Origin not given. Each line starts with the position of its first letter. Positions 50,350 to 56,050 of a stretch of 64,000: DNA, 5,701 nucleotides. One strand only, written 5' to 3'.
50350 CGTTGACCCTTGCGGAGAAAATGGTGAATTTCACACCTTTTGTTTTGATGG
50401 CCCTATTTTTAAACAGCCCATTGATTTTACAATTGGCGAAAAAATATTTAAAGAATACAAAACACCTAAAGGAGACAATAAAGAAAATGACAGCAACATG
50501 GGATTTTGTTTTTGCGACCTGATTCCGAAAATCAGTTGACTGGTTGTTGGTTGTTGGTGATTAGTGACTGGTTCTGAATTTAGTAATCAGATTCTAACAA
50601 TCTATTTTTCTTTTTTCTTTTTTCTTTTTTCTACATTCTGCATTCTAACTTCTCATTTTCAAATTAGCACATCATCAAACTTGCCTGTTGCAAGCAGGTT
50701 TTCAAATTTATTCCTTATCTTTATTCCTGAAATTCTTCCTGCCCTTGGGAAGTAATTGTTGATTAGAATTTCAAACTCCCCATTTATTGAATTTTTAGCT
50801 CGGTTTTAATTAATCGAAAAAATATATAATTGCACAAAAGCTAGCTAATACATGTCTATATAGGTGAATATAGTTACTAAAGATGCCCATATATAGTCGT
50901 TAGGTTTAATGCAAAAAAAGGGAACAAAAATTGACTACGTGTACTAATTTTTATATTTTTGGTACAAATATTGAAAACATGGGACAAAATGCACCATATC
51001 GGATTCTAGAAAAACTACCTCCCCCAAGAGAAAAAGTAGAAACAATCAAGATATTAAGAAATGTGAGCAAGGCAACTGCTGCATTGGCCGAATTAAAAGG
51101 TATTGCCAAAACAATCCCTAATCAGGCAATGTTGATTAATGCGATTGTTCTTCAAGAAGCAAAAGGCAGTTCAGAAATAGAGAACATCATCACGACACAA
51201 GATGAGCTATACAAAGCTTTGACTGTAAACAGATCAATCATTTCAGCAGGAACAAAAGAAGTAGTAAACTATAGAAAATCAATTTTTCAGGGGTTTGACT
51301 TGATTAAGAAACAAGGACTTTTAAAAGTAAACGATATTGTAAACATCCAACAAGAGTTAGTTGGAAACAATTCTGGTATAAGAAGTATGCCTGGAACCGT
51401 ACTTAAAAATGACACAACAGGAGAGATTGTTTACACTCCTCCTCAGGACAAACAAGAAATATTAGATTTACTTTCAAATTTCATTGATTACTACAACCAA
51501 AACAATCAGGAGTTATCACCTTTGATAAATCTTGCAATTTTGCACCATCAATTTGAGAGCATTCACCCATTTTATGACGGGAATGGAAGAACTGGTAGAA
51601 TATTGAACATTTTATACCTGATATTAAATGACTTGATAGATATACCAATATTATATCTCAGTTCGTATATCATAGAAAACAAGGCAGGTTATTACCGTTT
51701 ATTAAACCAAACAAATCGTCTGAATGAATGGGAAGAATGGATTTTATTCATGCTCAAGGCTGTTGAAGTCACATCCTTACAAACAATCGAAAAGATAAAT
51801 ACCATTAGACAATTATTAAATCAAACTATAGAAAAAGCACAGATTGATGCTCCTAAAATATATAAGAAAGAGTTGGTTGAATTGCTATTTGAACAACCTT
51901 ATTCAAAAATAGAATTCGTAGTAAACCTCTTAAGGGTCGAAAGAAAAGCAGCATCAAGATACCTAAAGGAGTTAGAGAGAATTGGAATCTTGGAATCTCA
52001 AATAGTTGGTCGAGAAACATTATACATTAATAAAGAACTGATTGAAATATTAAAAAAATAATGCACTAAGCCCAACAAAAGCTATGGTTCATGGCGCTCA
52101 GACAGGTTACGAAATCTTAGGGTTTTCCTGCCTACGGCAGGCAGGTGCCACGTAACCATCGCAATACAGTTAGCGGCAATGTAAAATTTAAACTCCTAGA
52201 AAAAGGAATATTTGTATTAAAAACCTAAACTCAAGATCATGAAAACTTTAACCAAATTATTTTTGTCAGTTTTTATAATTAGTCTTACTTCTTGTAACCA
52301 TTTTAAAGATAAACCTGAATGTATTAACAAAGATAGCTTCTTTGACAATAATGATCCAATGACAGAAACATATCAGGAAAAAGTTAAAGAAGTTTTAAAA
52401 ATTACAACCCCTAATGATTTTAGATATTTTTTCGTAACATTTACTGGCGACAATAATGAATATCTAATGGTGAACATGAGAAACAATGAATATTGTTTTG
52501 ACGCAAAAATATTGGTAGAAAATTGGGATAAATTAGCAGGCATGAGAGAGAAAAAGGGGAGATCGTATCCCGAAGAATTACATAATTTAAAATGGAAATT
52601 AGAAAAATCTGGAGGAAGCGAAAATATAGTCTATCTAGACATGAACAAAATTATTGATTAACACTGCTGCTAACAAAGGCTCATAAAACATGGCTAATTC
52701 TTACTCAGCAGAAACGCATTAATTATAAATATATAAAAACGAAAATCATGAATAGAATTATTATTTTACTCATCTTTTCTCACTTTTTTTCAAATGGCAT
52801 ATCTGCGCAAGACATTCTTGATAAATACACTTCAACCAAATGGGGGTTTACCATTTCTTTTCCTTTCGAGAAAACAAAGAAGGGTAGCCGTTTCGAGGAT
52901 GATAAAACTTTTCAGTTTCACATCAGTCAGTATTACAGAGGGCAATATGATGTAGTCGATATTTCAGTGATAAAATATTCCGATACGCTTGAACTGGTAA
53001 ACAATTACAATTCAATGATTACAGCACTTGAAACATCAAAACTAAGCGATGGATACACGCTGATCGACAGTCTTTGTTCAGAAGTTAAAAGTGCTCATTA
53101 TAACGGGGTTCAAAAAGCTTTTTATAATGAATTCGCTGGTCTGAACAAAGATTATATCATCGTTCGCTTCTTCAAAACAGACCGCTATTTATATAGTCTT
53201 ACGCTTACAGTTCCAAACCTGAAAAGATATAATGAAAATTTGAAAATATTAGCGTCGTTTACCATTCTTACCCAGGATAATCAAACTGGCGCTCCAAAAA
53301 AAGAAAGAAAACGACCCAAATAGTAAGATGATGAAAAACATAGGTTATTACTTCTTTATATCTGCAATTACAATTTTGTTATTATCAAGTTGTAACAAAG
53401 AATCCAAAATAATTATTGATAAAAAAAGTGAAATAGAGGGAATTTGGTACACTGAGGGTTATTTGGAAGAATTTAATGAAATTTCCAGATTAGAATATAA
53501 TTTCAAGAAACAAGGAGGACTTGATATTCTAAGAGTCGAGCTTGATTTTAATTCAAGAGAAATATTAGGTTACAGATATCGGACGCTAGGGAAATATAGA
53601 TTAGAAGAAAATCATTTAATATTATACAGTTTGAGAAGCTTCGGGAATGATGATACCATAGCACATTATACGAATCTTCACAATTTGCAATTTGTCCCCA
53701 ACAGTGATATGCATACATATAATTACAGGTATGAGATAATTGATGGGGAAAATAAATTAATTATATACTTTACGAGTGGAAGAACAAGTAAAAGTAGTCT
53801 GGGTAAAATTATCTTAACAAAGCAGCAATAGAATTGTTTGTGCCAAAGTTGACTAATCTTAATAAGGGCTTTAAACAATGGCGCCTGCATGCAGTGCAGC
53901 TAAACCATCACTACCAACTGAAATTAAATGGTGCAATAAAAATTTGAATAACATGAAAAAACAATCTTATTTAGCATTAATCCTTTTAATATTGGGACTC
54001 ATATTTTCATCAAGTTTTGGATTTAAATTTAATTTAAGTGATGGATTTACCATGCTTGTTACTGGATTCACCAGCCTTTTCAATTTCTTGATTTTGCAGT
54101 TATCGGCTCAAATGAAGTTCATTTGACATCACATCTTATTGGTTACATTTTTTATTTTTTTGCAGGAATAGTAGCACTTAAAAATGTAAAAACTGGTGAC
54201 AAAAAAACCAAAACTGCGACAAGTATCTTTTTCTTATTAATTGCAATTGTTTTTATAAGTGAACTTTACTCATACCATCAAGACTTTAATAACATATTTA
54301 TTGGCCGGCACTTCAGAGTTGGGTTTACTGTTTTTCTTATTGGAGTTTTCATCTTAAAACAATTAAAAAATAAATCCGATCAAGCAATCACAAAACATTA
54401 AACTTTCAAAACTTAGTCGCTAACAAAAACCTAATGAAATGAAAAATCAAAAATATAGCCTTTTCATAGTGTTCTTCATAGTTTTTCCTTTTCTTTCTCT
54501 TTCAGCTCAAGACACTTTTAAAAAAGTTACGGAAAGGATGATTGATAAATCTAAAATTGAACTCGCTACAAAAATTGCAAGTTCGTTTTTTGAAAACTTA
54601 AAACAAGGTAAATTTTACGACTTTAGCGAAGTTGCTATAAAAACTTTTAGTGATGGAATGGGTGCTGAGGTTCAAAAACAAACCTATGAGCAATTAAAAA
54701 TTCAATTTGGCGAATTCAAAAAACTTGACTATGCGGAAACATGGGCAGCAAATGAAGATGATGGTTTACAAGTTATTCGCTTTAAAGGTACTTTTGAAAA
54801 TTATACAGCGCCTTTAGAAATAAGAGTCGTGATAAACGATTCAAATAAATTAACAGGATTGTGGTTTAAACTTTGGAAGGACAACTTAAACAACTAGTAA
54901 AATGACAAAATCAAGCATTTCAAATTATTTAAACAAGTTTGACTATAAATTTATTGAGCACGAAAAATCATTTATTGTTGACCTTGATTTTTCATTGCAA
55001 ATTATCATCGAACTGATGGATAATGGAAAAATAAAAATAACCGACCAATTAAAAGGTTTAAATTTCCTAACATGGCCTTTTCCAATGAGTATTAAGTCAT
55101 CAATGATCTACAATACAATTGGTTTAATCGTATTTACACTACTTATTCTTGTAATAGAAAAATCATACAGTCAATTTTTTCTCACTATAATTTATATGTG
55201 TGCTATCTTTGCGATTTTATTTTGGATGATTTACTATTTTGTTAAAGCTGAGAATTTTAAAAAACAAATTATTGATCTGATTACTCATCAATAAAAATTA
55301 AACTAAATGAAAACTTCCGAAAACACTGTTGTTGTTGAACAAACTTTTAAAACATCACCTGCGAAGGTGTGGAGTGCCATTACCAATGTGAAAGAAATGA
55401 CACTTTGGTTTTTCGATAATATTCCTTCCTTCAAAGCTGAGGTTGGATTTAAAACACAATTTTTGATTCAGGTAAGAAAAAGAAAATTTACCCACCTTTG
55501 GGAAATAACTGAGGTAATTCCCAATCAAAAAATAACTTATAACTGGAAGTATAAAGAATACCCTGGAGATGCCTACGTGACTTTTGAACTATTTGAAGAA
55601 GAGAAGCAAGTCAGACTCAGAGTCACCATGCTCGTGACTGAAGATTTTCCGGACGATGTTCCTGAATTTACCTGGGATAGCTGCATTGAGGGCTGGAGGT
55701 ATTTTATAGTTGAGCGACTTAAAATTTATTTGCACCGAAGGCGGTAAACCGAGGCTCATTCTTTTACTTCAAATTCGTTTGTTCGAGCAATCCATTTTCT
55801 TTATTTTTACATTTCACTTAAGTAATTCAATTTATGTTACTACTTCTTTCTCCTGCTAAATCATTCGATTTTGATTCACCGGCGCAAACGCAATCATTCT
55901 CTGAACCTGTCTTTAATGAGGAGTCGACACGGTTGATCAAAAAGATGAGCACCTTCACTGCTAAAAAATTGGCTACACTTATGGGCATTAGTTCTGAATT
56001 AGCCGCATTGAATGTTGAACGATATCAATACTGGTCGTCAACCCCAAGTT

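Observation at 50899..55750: Integrase-less cassette-like array: Fic plus eight or nine small secreted, lipoprotein or membrane ORFs separated by dyad repeats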

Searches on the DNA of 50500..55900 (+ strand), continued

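Call 78: search_with_rna_model(model_id=R2, sources=[L069, L070, L071, L072, L073, L074, L075, L076, L077, L078, L079, L080, L081, L082, L083, L084, L085, L086, L087, L088, L089, L090, L091, L092, L093, L094, L095, L096, L097, L098, L099, L100, L101, L102, L103, L104, L105, L106, L107, L108, L109, L110, L111, L112, L113, L114, L115, L116, L117, L118, L119, L120, L121, L122, L123, L124, L125, L126, L127, L128, L129, L130, L131, L132, L133, L134, L135, L136, L137, L138, L139, L140, L141, L142, L143, L144, L145, L146, L147, L148, L149, L150, L151, L152, L153], max_evalue=1)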
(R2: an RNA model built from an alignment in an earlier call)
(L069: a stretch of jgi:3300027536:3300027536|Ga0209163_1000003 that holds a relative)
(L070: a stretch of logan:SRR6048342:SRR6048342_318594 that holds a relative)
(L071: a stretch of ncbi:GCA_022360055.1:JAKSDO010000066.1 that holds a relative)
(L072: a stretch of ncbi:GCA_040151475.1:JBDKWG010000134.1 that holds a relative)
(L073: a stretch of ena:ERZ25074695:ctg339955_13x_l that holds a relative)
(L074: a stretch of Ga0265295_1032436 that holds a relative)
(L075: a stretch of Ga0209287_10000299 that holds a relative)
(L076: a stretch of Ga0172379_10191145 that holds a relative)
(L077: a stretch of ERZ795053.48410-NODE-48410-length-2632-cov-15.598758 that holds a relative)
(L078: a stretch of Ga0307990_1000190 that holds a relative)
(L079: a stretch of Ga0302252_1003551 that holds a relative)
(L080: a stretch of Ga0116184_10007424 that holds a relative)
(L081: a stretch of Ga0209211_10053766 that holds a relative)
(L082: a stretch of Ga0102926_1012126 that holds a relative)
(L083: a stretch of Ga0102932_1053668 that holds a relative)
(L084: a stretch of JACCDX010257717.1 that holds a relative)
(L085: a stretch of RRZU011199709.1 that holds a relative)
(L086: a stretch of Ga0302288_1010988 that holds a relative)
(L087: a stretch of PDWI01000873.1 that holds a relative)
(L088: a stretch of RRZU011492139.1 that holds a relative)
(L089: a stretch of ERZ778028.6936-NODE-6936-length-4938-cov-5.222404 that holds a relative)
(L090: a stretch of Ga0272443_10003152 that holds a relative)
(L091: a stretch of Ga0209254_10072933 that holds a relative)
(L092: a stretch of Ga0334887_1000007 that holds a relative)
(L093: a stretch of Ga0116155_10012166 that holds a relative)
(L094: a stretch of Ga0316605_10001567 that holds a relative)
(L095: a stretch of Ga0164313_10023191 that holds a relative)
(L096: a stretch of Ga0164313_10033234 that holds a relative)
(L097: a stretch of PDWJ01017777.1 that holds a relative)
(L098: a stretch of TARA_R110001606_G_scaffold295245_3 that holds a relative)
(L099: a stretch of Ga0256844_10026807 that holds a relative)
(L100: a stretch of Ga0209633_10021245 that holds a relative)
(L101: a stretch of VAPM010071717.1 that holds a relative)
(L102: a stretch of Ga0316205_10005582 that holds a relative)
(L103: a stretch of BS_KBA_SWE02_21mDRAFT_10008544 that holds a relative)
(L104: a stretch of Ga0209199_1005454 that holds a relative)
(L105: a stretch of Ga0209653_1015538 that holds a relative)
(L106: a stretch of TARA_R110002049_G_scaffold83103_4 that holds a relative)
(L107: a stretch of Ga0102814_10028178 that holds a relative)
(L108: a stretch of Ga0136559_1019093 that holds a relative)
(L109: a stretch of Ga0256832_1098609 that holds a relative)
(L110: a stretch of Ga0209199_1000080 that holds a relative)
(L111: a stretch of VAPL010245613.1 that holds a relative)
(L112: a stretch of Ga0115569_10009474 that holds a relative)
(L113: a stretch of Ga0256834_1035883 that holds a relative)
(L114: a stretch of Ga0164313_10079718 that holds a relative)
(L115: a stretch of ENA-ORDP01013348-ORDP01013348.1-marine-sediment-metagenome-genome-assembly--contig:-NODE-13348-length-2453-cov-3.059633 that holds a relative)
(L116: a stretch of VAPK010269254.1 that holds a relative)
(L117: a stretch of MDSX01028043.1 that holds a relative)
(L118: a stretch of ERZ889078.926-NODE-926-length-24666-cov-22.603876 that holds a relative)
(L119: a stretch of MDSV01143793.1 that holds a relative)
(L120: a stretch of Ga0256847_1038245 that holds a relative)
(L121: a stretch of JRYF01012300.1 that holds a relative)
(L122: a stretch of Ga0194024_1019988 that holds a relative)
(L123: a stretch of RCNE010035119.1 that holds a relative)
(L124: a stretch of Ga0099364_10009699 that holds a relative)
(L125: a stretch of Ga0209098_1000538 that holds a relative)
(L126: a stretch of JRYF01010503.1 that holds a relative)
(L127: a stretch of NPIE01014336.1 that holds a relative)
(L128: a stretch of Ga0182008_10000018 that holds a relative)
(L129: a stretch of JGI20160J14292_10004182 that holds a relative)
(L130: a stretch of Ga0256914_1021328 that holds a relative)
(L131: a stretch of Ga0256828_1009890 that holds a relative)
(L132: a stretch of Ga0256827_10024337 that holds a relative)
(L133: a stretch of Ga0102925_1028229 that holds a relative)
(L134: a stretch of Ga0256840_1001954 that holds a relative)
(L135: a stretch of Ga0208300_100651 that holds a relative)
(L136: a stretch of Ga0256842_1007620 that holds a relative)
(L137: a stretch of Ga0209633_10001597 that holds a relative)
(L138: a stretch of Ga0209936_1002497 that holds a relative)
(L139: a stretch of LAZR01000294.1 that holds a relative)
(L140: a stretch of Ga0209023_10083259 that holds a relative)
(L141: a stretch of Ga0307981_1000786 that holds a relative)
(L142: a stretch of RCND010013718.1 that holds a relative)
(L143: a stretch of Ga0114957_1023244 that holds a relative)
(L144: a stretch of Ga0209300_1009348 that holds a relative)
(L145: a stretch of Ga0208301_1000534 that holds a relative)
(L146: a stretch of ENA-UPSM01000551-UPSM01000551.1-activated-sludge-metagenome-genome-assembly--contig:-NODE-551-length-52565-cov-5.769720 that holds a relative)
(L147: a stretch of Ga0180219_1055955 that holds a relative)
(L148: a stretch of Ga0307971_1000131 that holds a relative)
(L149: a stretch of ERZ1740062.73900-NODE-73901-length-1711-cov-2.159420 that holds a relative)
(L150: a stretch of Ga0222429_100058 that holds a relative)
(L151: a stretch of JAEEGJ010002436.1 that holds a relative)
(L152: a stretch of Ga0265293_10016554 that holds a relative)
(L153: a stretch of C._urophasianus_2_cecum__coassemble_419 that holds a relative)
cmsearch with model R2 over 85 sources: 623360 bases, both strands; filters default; matches with E-value up to 1: 72.
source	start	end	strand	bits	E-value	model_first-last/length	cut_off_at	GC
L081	1959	2088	+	97.4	3.9e-16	1-132/132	no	0.43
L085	1344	1476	+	92.5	3.6e-15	1-132/132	no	0.56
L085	47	178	+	84.7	1.2e-13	1-132/132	no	0.59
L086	1277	1409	+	82.4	3.5e-13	1-132/132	no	0.57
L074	2156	2287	+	82.3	3.6e-13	1-132/132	no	0.52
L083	1174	1305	+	80.1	9.9e-13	1-132/132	no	0.42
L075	7794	7926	+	79.5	1.3e-12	1-132/132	no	0.44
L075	9092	9222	+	79.4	1.4e-12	1-132/132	no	0.44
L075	5919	6050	+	76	6.5e-12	1-132/132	no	0.42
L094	1390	1522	+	74.6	1.2e-11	1-132/132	no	0.55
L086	2721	2853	+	72.1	3.7e-11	1-132/132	no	0.58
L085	2210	2341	+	70.2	8.8e-11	1-132/132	no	0.61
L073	5334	5468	+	68.2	2.1e-10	1-132/132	no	0.44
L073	9770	9901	+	66.9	3.9e-10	1-132/132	no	0.4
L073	5793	5927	+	66.2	5.5e-10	1-132/132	no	0.44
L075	10042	10173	+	65.9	6.1e-10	1-132/132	no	0.42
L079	1763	1894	+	65.3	8.1e-10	1-132/132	no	0.47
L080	1406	1537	+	65.3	8.1e-10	1-132/132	no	0.47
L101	1263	1394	+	63.7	1.7e-09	1-132/132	no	0.35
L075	11848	11981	+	60.8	6.2e-09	1-132/132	no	0.44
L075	6710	6841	+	58.8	1.5e-08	1-132/132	no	0.42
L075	11116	11247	+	56.6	4.3e-08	1-132/132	no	0.4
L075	12307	12440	+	53.6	1.7e-07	1-132/132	no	0.46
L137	5152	5283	+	52.9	2.3e-07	1-132/132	no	0.33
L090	6892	7040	+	52.2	3.1e-07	1-132/132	no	0.42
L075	5290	5421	+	50.2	7.5e-07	1-132/132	no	0.39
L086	1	110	+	49.7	9.6e-07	23-132/132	5'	0.56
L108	191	324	+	49.2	1.2e-06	1-132/132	no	0.34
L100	1539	1667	+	47.2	3e-06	1-132/132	no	0.36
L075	3104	3234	+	46.5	4.1e-06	1-132/132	no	0.4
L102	8298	8430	+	44.7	9.3e-06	1-132/132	no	0.38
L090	8202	8264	+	44.5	1e-05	1-132/132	no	0.57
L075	2424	2557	+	44.3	1.1e-05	1-132/132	no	0.47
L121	1479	1613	+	41.1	4.8e-05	1-132/132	no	0.55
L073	2924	3056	+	41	5e-05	1-132/132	no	0.41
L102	4468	4600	+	40.9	5.2e-05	1-132/132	no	0.35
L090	4865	4992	+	40.8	5.4e-05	1-132/132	no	0.32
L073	2274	2406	+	40.4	6.5e-05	1-132/132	no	0.42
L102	3191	3322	+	40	7.7e-05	1-132/132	no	0.36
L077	2122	2254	+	39.6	9.6e-05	1-132/132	no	0.42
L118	7784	7905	+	39.5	9.8e-05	1-132/132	no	0.34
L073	10672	10805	+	39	0.00012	1-132/132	no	0.41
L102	3870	4003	+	38.8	0.00014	1-132/132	no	0.4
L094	3432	3594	+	38.2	0.00018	1-132/132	no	0.57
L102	10126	10256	+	37.8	0.00021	1-132/132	no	0.27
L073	4890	5023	+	37.4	0.00025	1-132/132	no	0.42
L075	3946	4077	+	36.8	0.00034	1-132/132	no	0.41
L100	4643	4775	+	36.7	0.00035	1-132/132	no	0.34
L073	583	715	+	35.8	0.00051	1-132/132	no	0.39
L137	3814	3940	+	34.4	0.00098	1-132/132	no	0.36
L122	1155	1217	+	34.2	0.0011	1-132/132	no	0.44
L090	15234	15296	+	33.2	0.0017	1-132/132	no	0.44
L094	6234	6303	+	32.2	0.0027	1-132/132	no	0.56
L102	5760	5956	+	30.9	0.0049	1-132/132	no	0.31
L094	9096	9252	+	30.7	0.0052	1-132/132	no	0.6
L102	1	131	+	30.5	0.0058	3-132/132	5'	0.39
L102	1811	1944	+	30.2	0.0068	1-132/132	no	0.42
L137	1971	2101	+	29.9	0.0077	1-132/132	no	0.34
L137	5974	6107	+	29.8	0.0078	1-132/132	no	0.31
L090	3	131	+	27.4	0.023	1-132/132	no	0.37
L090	11994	12056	+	27.4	0.024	1-132/132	no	0.48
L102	2651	2786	+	26.2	0.04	1-132/132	no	0.38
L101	2117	2247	+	26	0.044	1-130/132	3'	0.31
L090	1516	1629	+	25.7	0.05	1-132/132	no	0.37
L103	1268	1391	+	25.3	0.061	1-132/132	no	0.32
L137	216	349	+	23.6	0.13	1-132/132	no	0.37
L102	539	733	+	22.9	0.18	1-132/132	no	0.37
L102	1049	1182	+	22.1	0.26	1-132/132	no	0.44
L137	1116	1246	+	21.8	0.3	1-132/132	no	0.4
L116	2378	2510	+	21.6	0.33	1-132/132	no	0.32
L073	4269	4400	+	20.3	0.6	1-132/132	no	0.52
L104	8734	8889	+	19.2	0.98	1-132/132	no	0.4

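Call 93: search_with_rna_model(model_id=R2, sources=[L073, L074, L075, L077, L079, L081, L083, L085, L086, L090, L094, L100, L101, L102, L103, L108, L118, L121, L122, L137], max_evalue=0.01, make_alignment=true)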
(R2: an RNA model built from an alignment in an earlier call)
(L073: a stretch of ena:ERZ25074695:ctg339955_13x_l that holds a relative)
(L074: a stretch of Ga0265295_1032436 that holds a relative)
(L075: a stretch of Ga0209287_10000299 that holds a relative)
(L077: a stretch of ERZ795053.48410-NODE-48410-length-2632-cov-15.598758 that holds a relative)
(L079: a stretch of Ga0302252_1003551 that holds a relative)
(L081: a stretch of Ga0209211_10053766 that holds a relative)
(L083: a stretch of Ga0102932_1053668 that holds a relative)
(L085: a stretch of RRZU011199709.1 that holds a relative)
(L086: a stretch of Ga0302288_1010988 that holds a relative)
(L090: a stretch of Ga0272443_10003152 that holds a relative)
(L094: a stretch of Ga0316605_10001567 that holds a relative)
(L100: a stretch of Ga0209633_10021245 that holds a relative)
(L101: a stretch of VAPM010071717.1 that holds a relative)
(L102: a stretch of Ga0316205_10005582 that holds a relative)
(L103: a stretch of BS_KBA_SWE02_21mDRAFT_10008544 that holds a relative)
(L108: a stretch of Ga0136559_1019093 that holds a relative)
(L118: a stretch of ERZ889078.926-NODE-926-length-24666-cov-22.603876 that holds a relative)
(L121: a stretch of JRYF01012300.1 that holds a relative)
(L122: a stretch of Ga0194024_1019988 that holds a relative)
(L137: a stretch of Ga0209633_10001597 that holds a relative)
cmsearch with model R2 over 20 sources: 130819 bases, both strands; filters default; matches with E-value up to 0.01: 62.
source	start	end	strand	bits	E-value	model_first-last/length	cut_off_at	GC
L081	1959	2088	+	97.4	8.2e-17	1-132/132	no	0.43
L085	1344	1476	+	92.5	7.5e-16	1-132/132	no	0.56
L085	47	178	+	84.7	2.6e-14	1-132/132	no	0.59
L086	1277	1409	+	82.4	7.3e-14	1-132/132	no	0.57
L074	2156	2287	+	82.3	7.6e-14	1-132/132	no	0.52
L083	1174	1305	+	80.1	2.1e-13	1-132/132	no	0.42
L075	7794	7926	+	79.5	2.8e-13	1-132/132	no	0.44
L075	9092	9222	+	79.4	2.9e-13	1-132/132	no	0.44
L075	5919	6050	+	76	1.4e-12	1-132/132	no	0.42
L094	1390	1522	+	74.6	2.5e-12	1-132/132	no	0.55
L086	2721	2853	+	72.1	7.7e-12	1-132/132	no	0.58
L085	2210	2341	+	70.2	1.8e-11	1-132/132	no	0.61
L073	5334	5468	+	68.2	4.5e-11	1-132/132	no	0.44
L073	9770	9901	+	66.9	8.2e-11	1-132/132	no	0.4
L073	5793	5927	+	66.2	1.2e-10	1-132/132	no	0.44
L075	10042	10173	+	65.9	1.3e-10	1-132/132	no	0.42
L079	1763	1894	+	65.3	1.7e-10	1-132/132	no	0.47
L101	1263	1394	+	63.7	3.5e-10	1-132/132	no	0.35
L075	11848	11981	+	60.8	1.3e-09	1-132/132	no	0.44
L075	6710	6841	+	58.8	3.2e-09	1-132/132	no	0.42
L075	11116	11247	+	56.6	9e-09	1-132/132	no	0.4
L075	12307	12440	+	53.6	3.5e-08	1-132/132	no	0.46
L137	5152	5283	+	52.9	4.8e-08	1-132/132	no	0.33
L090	6892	7040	+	52.2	6.5e-08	1-132/132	no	0.42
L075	5290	5421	+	50.2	1.6e-07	1-132/132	no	0.39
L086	1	110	+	49.7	2e-07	23-132/132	5'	0.56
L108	191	324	+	49.2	2.5e-07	1-132/132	no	0.34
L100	1539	1667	+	47.2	6.2e-07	1-132/132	no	0.36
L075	3104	3234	+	46.5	8.6e-07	1-132/132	no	0.4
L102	8298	8430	+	44.7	1.9e-06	1-132/132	no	0.38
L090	8202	8264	+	44.5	2.1e-06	1-132/132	no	0.57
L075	2424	2557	+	44.3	2.4e-06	1-132/132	no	0.47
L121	1479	1613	+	41.1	1e-05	1-132/132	no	0.55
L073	2924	3056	+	41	1.1e-05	1-132/132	no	0.41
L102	4468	4600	+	40.9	1.1e-05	1-132/132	no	0.35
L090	4865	4992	+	40.8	1.1e-05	1-132/132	no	0.32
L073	2274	2406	+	40.4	1.4e-05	1-132/132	no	0.42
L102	3191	3322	+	40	1.6e-05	1-132/132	no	0.36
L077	2122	2254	+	39.6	2e-05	1-132/132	no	0.42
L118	7784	7905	+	39.5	2.1e-05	1-132/132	no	0.34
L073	10672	10805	+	39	2.6e-05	1-132/132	no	0.41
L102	3870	4003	+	38.8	2.9e-05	1-132/132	no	0.4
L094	3432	3594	+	38.2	3.7e-05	1-132/132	no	0.57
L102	10126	10256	+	37.8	4.5e-05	1-132/132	no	0.27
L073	4890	5023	+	37.4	5.3e-05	1-132/132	no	0.42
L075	3946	4077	+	36.8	7e-05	1-132/132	no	0.41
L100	4643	4775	+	36.7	7.3e-05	1-132/132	no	0.34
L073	583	715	+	35.8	0.00011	1-132/132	no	0.39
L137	3814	3940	+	34.4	0.00021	1-132/132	no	0.36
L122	1155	1217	+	34.2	0.00023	1-132/132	no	0.44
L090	15234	15296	+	33.2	0.00035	1-132/132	no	0.44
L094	6234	6303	+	32.2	0.00056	1-132/132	no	0.56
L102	5760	5956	+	30.9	0.001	1-132/132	no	0.31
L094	9096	9252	+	30.7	0.0011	1-132/132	no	0.6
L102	1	131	+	30.5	0.0012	3-132/132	5'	0.39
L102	1811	1944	+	30.2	0.0014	1-132/132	no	0.42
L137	1971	2101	+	29.9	0.0016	1-132/132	no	0.34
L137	5974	6107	+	29.8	0.0016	1-132/132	no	0.31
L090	3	131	+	27.4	0.0049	1-132/132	no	0.37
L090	11994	12056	+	27.4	0.0049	1-132/132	no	0.48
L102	2651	2786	+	26.2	0.0085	1-132/132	no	0.38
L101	2117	2247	+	26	0.0093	1-130/132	3'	0.31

Alignment A3: 62 matches aligned to the model, 302 columns, each read 5' to 3' on its own strand. Consensus structure (alignment columns), stored with it:
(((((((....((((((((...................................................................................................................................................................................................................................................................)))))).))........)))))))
